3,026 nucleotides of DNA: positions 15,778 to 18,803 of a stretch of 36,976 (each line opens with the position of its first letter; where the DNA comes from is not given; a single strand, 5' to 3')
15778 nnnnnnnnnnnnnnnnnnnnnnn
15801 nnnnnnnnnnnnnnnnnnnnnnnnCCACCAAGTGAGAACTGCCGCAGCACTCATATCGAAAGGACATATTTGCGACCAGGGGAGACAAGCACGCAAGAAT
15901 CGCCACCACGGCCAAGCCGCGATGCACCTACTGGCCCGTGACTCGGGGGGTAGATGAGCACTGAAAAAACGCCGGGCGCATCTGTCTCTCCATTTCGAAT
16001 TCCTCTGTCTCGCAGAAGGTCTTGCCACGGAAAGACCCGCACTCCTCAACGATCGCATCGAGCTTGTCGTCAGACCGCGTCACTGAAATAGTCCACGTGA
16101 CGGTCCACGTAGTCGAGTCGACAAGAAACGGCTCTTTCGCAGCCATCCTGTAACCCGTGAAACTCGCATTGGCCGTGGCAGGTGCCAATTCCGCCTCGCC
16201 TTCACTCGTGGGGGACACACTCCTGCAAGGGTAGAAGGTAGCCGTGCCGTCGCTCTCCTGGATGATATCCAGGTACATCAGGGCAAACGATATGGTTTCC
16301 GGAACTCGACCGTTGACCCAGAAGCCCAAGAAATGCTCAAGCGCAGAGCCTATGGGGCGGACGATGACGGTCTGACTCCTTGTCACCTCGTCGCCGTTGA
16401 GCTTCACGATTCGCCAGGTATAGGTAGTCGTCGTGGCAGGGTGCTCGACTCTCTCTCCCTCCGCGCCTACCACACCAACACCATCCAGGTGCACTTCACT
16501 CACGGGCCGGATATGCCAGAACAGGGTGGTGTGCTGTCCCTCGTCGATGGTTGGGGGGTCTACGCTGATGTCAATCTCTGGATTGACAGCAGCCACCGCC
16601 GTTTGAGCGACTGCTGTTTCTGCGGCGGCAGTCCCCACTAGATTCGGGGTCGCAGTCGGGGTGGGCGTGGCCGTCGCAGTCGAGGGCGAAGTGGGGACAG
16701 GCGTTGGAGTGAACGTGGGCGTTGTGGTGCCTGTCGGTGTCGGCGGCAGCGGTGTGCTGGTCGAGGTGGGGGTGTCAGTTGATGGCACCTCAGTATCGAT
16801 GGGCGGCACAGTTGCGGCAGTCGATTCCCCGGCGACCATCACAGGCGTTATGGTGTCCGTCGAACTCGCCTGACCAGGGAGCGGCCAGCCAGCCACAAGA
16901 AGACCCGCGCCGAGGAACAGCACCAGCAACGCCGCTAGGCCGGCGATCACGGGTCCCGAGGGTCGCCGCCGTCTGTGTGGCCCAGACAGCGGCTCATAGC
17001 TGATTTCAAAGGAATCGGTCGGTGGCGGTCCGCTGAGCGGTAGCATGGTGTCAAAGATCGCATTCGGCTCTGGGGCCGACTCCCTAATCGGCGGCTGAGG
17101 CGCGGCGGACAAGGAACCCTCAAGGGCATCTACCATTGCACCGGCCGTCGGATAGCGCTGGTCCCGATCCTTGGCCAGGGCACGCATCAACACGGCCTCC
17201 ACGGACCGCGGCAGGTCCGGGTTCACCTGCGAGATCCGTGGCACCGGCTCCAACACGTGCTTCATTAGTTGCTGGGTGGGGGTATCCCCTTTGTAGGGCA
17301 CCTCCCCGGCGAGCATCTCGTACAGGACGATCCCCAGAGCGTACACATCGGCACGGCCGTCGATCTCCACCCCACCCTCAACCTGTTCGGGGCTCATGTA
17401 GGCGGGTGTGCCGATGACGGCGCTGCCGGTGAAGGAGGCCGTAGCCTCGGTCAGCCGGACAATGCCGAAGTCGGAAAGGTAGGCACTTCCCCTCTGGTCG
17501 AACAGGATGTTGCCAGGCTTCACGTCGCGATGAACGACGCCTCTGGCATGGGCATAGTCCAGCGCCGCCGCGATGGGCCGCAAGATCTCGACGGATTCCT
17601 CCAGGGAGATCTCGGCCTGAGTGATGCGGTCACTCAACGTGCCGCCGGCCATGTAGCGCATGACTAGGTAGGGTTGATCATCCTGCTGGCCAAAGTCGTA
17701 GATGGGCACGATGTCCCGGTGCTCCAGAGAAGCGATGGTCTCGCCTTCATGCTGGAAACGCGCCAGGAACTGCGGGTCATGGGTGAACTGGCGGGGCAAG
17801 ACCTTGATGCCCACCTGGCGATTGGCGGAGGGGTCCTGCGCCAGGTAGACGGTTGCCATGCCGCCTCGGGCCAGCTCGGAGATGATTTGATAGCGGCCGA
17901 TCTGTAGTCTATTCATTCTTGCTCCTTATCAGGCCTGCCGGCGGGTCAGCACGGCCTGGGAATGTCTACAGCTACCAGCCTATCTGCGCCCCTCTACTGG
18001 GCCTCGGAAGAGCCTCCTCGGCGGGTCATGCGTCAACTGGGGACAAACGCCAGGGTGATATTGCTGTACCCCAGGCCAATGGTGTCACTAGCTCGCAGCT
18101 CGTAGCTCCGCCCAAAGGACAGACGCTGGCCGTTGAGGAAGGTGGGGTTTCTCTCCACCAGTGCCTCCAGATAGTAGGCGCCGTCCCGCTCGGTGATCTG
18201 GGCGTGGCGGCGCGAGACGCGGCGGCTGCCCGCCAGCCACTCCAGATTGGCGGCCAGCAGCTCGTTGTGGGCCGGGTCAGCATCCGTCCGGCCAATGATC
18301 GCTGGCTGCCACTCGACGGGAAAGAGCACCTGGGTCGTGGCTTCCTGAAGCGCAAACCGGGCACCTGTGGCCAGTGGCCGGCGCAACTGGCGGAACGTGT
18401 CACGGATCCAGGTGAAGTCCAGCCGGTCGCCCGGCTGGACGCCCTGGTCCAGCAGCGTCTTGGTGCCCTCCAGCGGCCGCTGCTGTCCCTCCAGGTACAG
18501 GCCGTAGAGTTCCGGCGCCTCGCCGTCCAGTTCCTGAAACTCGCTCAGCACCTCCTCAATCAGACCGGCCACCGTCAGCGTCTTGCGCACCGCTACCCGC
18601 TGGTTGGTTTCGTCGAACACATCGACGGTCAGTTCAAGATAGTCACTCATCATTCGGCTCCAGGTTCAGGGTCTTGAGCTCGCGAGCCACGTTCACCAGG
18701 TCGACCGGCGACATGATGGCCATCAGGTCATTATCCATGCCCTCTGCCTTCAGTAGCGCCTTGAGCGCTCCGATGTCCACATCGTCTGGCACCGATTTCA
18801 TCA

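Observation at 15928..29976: Minimal, atypical type VII (WXG100) secretion-like locus coupled to Ser/Thr kinase and FHA signalling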

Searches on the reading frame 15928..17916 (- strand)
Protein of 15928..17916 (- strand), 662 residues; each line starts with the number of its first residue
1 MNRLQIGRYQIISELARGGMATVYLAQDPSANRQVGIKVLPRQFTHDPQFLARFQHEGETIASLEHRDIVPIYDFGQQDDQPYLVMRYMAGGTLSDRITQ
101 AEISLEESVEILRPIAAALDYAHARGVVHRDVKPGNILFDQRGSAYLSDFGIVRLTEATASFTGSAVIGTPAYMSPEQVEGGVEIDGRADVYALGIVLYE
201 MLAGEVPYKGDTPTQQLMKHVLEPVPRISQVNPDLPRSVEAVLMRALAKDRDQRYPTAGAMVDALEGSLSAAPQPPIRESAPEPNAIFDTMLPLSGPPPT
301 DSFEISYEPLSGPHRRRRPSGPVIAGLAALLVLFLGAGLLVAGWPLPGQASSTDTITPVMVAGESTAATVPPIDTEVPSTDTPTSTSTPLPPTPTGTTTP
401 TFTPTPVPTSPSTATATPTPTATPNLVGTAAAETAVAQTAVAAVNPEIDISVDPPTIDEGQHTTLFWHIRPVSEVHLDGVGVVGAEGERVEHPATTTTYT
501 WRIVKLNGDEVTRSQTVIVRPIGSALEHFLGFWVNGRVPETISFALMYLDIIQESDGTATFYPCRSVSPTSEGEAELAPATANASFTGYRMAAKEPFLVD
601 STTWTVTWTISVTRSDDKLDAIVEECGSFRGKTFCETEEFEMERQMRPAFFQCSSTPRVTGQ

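Call 4: search_protein_families(library=pfam, proteins=[window:15928-17916:-], max_evalue=0.01)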
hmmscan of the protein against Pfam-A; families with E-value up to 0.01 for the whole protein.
window:15928-17916:- (662 aa): 5 families
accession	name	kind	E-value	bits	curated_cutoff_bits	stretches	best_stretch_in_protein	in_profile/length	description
PF00069.31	Pkinase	-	4.5e-47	161.1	31.7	1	9-255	1-252/263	Protein kinase domain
PF07714.23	PK_Tyr_Ser-Thr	-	1e-33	117.2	23.1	1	11-255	3-249/258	Protein tyrosine and serine/threonine kinase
PF03109.22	ABC1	-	2e-06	27.5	22.9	1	81-155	142-216/244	ABC1 atypical kinase-like domain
PF14531.12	Kinase-like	-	6.1e-05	22.9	25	1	122-254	161-289/289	Kinase-like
PF01636.29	APH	-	0.00014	22.1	23.2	1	116-151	159-195/239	Phosphotransferase enzyme family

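Call 58: search_protein_families(library=ncbifam, proteins=[window:15928-17916:-], max_evalue=0.01)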
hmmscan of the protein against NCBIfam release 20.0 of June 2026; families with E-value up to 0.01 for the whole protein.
window:15928-17916:- (662 aa): 19 families
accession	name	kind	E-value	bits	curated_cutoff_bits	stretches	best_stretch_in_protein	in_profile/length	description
NF033483.0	PknB_PASTA_kin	equivalog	9.6e-101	338.5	450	1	6-273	6-273/563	Stk1 family PASTA domain-containing Ser/Thr kinase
NF052427.1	StpK7MSMEG_1200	equivalog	1.3e-70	238.6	900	1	1-271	1-271/601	serine/threonine protein kinase StpK7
NF047741.1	antiphage_MADS6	equivalog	2.5e-46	158.4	460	2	94-282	285-474/612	methylation-associated defense system protein kinase MAD6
NF009651.0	PRK13184.1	equivalog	3.4e-42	144.5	839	1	6-273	1-295/932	serine/threonine-protein kinase PknD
TIGR03903.1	TOMM_kin_cyc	equivalog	9.5e-32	109.8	705.75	1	32-263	3-250/1267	TOMM system kinase/cyclase fusion protein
NF038150.1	lanthi_synth_IV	equivalog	5.6e-29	101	650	1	7-271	189-459/851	class IV lanthionine synthetase LanL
NF053615.1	SerThrKinAfsKStmc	equivalog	1.2e-27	96.9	1300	1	5-251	11-254/809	protein serine/threonine kinase AfsK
NF033442.0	BREX_PglW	equivalog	6e-24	83.9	990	1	7-279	512-780/1391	BREX system serine/threonine kinase PglW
NF038151.1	lanthi_synth_III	equivalog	4.8e-15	55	575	1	8-204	221-425/833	class III lanthionine synthetase LanKC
NF043056.1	T4SS_LegK1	equivalog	1e-11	44.2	550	1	54-200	125-282/516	Dot/Icm T4SS effector kinase LegK1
NF040671.1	PLuB_AAA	exception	1.2e-06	26.3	999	1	60-150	58-146/1256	PLuB system helicase-like protein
TIGR03724.2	arch_bud32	equivalog_domain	1.5e-06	27.9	125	1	53-158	39-136/193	KEOPS complex kinase/ATPase Bud32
NF011464.0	PRK14879.1-7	equivalog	4e-06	26.7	246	1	82-156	81-152/221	Kae1-associated kinase Bud32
NF058632.1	SerThrKinPrkT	equivalog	6.3e-05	22.1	280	1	8-140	22-151/322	serine/threonine protein kinase PrkT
NF011463.0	PRK14879.1-4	equivalog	0.00016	21.2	188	1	79-157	90-164/237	Kae1-associated kinase Bud32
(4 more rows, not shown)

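Call 95: search_protein_families(library=padloc, proteins=[window:15928-17916:-], max_evalue=0.001)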
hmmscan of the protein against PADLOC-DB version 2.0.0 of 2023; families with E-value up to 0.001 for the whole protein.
window:15928-17916:- (662 aa): 35 families (the best 25 are shown)
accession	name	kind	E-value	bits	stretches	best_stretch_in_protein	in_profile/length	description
PDLC04053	PD-T4-6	-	1.6e-95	318.2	1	4-283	6-286/311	-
PDLC04042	PD-T4-6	-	5.7e-93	309.8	1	3-271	5-275/292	-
PDLC04061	PD-T4-6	-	1.4e-92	309.8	1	6-426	15-470/510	-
PDLC04043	PD-T4-6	-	2.4e-92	308.4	1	5-276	13-285/452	-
PDLC04054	PD-T4-6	-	1.3e-87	292.4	1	7-291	11-292/347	-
PDLC04060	PD-T4-6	-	2.2e-87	292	1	6-266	7-267/486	-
PDLC04039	PD-T4-6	-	7.7e-80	267.1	1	5-272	12-279/458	-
PDLC04057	PD-T4-6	-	1.5e-78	262.8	1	7-273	8-275/443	-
PDLC04048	PD-T4-6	-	1.7e-76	255.9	1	5-271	8-275/354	-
PDLC04047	PD-T4-6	-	3.7e-76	254.3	1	4-271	7-275/327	-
PDLC04052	PD-T4-6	-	1.3e-73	246.9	1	7-436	9-441/496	-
PDLC04040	PD-T4-6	-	6e-73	244.4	1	15-364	2-363/547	-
PDLC04041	PD-T4-6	-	5.1e-71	238.2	1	6-274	27-299/443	-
PDLC04138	mad6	-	4.9e-66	222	1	7-277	51-322/659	mads_6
PDLC04064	PD-T4-6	-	1.8e-58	196.3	1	5-270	18-282/369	-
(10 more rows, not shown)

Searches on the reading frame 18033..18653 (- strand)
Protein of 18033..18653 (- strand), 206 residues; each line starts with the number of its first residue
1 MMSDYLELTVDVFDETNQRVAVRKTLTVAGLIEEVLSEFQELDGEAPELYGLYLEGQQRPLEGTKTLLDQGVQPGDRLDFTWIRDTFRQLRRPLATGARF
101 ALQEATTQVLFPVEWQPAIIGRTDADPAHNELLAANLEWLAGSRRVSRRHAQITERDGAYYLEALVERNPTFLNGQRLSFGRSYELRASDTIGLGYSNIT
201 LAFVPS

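Call 4: search_protein_families(library=pfam, proteins=[window:18033-18653:-], max_evalue=0.01)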
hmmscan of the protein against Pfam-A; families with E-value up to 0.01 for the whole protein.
window:18033-18653:- (206 aa): 3 families
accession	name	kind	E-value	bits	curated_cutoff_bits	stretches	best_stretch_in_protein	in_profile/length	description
PF00498.31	FHA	-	1e-11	45.5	20.7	1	142-195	14-67/67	FHA domain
PF08817.16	YukD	-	2.1e-07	32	27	1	9-78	5-74/76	WXG100 protein secretion system (Wss), protein YukD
PF16697.10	Yop-YscD_cpl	-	0.00071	20.2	33.2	1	145-201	35-90/94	Inner membrane component of T3SS, cytoplasmic domain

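Call 58: search_protein_families(library=ncbifam, proteins=[window:18033-18653:-], max_evalue=0.01)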
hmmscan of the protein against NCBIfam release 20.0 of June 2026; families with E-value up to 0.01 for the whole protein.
window:18033-18653:- (206 aa): 3 families
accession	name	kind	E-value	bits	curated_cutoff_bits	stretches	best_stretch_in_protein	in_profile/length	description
TIGR03354.1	VI_FHA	hypoth_equivalog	6.5e-09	36.1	120.25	1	144-200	43-100/420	type VI secretion system-associated FHA domain protein TagH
NF049868.1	FhaB_Rv0019c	equivalog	3.9e-05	23.8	125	1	146-198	105-155/158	FHA domain-containing protein FhaB/FipA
NF052573.1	HisKinEspAMyxo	equivalog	0.0029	15.7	1400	1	144-197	63-114/755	serine histidine kinase EspA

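Call 68: find_homologous_proteins(query=window:18033-18653:-, max_evalue=0.00001)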
Query window:18033-18653:- (206 aa): 86 proteins with E <= 0.00001 among 3840 candidates.
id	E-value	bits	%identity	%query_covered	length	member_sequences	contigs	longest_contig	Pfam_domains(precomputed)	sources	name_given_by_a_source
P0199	2.4e-130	450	100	100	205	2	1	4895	PF08817.17,PF00498.32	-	-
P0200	6.1e-117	407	89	100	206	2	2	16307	PF00498.32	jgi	jgi:hypothetical protein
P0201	6.6e-110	384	84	100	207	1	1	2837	PF08817.17,PF00498.32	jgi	jgi:hypothetical protein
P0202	2.1e-89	317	71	99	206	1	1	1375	PF08817.17,PF00498.32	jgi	jgi:hypothetical protein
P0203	5.0e-89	316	71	99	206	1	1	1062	PF08817.17,PF00498.32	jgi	jgi:pSer/pThr/pTyr-binding forkhead associated (FHA) protein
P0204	5.1e-88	312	72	99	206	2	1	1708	PF08817.17,PF00498.32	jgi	jgi:hypothetical protein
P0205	6.5e-88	312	69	99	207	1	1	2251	PF08817.17,PF00498.32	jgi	jgi:hypothetical protein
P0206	9.0e-88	311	70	99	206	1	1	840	PF08817.17,PF00498.32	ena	-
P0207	9.7e-88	311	69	99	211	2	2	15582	PF08817.17,PF00498.32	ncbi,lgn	-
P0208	1.8e-87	310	71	99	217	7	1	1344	PF08817.17,PF00498.32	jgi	jgi:pSer/pThr/pTyr-binding forkhead associated (FHA) protein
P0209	5.8e-87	309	69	99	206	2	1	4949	PF08817.17,PF00498.32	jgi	jgi:hypothetical protein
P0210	1.9e-86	307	69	99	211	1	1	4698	PF08817.17,PF00498.32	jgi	-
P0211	3.7e-86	306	69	99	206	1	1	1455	PF08817.17,PF00498.32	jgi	jgi:hypothetical protein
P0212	8.9e-86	305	70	99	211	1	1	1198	PF08817.17,PF00498.32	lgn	-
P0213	1.2e-84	301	67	99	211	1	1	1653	PF08817.17,PF00498.32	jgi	-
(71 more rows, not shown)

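Call 80: predict_structure(alignment_id=A7)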
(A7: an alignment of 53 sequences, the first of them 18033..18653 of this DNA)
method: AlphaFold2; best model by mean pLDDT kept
length: 206 residues; sequences in the alignment: 53
mean_pLDDT: 91.2   pTM: 0.60
mean pLDDT of the five models: 91.2, 90.7, 90.1, 89.7, 87.6
residues with pLDDT >= 90: 154; 70-90: 44; 50-70: 4; < 50: 4
segments of 3 or more residues with pLDDT < 50: 85-88
pLDDT, mean of each block of 10 residues (from residue 1): 86 92 95 93 84 88 94 96 64 87 97 95 86 94 94 95 94 96 96 95 95
secondary structure, 60 per line:
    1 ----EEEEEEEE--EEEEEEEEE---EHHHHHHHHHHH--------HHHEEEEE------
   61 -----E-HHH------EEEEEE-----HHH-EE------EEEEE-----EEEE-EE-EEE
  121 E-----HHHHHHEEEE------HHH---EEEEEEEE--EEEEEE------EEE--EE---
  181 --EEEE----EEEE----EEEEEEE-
elements in order: E5-12 E15-23 H28-38 E50-54 E77-82 E100-104 E110-113 E118-121 H127-132 E133-136 E149-156 E159-164 E171-173 E183-186 E191-194 E199-205

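Call 84: fold_search(model_id=the predicted structure, library=pdb)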
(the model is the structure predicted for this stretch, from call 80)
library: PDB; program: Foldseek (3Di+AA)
matches with E <= 10: 1691; with E <= 0.001: 302
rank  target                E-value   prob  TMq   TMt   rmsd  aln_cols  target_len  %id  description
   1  3u30_A                4.9e-06  1.00  0.33  0.44  10.4       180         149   12  Crystal structure of a linear-specific Ubiquitin fab bound to linear ubiquitin (released 2012-01-18)
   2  2ff4_A                5.5e-06  1.00  0.41  0.23  16.0       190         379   17  Mycobacterium tuberculosis EmbR in complex with low affinity phosphopeptide (released 2006-01-24)
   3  6hc0_D                9.7e-06  1.00  0.41  0.78   3.0       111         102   21  Bdellovibrio bacteriovorus DgcB FHA domain, tail complex (released 2019-08-28)
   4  1r21_MODEL_1_A        9.7e-06  1.00  0.39  0.75   3.1       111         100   16  Solution Structure of human Ki67 FHA Domain (released 2003-12-30)
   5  6hc0_C                1.1e-05  1.00  0.41  0.79   2.9       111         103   20  Bdellovibrio bacteriovorus DgcB FHA domain, tail complex (released 2019-08-28)
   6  7sbi_B                1.1e-05  1.00  0.33  0.42  13.7       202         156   11  Tandem diubiquitin-like domain from chicken 2'-5'-oligoadenylate synthetase-like protein (released 2022-01-12)
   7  6hbz_B                1.2e-05  1.00  0.40  0.31   2.4       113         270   20  Bdellovibrio bacteriovorus DgcB Full-length (released 2019-08-28)
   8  6hbz_A                1.3e-05  1.00  0.42  0.32   2.2       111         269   21  Bdellovibrio bacteriovorus DgcB Full-length (released 2019-08-28)
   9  6hc1_B                1.5e-05  1.00  0.42  0.81   2.2       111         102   21  Bdellovibrio bacteriovorus DgcB FHA in complex with phosphorylated N-terminal peptide (released 2019-08-28)
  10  5yyx                  1.5e-05  1.00  0.40  0.65   3.5       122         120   21  Crystal Structure of the MEK1 FHA domain (released 2018-10-10)
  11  6hc0_B                1.6e-05  1.00  0.42  0.79   2.2       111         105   21  Bdellovibrio bacteriovorus DgcB FHA domain, tail complex (released 2019-08-28)
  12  2fez                  1.7e-05  1.00  0.41  0.23  15.8       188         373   17  Mycobacterium tuberculosis EmbR (released 2006-01-24)
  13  6hc1_A                1.8e-05  1.00  0.41  0.77   3.1       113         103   19  Bdellovibrio bacteriovorus DgcB FHA in complex with phosphorylated N-terminal peptide (released 2019-08-28)
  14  3gqs_B                1.9e-05  1.00  0.39  0.76   2.9       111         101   22  Crystal structure of the FHA domain of CT664 protein from Chlamydia trachomatis (released 2009-04-07)
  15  3vpy                  2.2e-05  1.00  0.42  0.57   4.4       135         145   20  Crystal structure of Arabidopsis DDL FHA domain (released 2013-02-06)
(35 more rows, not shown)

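Call 95: search_protein_families(library=padloc, proteins=[window:18033-18653:-], max_evalue=0.001)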
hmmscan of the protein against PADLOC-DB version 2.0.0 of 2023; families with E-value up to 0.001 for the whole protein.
window:18033-18653:- (206 aa): 0 families
